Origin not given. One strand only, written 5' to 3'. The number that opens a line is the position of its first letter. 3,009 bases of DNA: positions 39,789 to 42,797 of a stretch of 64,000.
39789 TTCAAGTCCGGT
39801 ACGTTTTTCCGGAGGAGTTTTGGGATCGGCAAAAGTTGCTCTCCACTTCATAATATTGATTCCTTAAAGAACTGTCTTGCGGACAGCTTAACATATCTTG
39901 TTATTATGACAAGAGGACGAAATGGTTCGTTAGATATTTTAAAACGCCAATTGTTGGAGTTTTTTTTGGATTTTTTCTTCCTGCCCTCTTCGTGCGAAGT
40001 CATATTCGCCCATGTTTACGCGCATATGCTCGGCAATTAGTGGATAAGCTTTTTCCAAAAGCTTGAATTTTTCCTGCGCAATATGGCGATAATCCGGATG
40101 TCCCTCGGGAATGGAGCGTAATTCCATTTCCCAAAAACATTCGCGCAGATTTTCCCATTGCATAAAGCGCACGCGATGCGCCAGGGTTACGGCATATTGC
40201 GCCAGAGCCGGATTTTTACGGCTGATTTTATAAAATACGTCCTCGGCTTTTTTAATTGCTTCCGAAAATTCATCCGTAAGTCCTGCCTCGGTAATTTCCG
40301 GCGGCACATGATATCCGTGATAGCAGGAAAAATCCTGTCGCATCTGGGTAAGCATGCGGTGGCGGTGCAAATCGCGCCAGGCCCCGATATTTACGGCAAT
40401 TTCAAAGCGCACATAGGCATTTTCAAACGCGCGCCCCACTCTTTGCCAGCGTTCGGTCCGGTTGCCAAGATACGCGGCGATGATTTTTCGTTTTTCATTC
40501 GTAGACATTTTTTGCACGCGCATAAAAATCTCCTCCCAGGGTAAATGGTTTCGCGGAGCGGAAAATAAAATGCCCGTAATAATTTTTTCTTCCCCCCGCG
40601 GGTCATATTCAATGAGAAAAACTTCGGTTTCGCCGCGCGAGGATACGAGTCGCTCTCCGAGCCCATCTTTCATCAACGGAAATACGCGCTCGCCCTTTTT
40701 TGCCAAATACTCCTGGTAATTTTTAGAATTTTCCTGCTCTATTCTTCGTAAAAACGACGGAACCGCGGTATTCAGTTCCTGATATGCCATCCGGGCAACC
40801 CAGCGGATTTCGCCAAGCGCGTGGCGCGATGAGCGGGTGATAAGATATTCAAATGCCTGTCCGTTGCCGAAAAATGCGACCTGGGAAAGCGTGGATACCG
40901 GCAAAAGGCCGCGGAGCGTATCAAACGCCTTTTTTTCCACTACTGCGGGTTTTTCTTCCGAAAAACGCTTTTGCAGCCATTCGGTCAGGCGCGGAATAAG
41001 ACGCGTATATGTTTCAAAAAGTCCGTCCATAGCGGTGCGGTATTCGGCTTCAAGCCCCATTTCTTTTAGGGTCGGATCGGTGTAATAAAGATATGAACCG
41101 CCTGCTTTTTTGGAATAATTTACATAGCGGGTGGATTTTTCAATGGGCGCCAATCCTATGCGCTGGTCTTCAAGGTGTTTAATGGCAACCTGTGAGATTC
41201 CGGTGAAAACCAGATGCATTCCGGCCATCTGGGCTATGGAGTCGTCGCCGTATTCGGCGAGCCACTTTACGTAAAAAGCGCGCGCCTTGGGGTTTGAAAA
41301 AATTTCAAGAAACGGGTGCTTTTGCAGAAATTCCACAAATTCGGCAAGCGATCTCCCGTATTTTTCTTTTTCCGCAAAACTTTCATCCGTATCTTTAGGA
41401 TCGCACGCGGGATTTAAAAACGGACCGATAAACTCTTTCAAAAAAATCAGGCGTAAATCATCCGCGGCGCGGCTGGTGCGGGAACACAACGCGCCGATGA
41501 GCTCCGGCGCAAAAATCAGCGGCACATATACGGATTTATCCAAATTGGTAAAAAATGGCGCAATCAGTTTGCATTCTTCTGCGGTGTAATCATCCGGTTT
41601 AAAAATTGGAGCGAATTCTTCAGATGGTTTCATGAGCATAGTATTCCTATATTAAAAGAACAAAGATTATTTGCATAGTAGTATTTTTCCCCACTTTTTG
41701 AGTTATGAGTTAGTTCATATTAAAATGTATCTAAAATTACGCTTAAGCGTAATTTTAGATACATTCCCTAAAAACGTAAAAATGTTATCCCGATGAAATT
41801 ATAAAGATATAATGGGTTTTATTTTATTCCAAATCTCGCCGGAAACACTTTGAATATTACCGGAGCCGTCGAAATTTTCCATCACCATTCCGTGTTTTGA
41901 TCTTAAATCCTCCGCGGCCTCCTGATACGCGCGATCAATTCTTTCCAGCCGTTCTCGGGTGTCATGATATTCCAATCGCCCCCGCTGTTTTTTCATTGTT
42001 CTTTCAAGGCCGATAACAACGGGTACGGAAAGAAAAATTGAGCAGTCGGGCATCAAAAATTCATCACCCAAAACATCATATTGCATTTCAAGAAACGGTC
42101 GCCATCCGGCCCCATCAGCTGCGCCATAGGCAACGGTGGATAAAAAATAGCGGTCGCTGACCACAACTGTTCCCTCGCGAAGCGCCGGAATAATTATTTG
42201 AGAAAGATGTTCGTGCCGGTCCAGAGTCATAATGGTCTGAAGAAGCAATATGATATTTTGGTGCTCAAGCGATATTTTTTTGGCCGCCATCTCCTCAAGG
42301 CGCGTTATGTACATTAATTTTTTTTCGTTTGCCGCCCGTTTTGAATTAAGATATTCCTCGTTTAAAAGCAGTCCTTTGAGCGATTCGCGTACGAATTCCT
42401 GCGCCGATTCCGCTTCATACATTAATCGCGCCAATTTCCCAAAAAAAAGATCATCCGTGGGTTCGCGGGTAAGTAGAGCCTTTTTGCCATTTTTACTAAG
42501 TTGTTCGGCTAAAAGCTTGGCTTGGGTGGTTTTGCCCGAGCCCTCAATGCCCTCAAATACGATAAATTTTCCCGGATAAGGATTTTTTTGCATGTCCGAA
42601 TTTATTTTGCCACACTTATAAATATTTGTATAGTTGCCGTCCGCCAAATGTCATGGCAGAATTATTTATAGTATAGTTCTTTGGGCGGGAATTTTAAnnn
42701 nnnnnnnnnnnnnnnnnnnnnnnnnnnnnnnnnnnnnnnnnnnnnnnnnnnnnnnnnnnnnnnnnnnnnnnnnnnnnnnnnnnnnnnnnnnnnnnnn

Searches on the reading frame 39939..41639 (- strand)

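Call 76: search_protein_families(library=pfam, proteins=[window:39939-41639:-], max_evalue=0.01)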
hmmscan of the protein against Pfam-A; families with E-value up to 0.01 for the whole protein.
window:39939-41639:- (566 aa): 1 family
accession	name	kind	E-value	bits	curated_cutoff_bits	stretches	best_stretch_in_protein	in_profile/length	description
PF02511.20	Thy1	-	3.2e-39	135.1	24.8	2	118-294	37-190/191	Thymidylate synthase complementing protein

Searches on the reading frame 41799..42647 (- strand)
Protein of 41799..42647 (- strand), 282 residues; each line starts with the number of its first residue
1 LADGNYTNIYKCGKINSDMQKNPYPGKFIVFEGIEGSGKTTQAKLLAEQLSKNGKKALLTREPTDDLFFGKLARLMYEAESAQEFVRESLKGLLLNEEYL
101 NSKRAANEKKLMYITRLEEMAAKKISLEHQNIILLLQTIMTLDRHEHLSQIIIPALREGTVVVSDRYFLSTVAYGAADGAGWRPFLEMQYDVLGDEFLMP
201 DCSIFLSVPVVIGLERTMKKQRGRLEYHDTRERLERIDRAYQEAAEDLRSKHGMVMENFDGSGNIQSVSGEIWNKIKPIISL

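Call 76: search_protein_families(library=pfam, proteins=[window:41799-42647:-], max_evalue=0.01)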
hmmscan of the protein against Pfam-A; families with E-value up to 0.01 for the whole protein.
window:41799-42647:- (282 aa): 7 families
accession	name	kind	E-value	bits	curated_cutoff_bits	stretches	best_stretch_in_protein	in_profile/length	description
PF02223.23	Thymidylate_kin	-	1.2e-31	110.3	27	2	118-247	43-166/185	Thymidylate kinase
PF01712.25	dNK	-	0.00047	20.4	27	0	29-279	1-201/203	Deoxynucleoside kinase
PF13521.12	AAA_28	-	0.00059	20.5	27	0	29-80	2-48/164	AAA domain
PF00448.28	SRP54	-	0.00079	19.6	22.7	1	28-60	3-35/196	SRP54-type protein, GTPase domain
PF13401.12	AAA_22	-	0.0016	19.2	27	1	27-99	6-64/130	AAA domain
PF20720.3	nSTAND3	-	0.0078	16.4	27.2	0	27-59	18-50/155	Novel STAND NTPase 3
PF13238.12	AAA_18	-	0.01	16.8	29.4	0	29-132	1-75/128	AAA domain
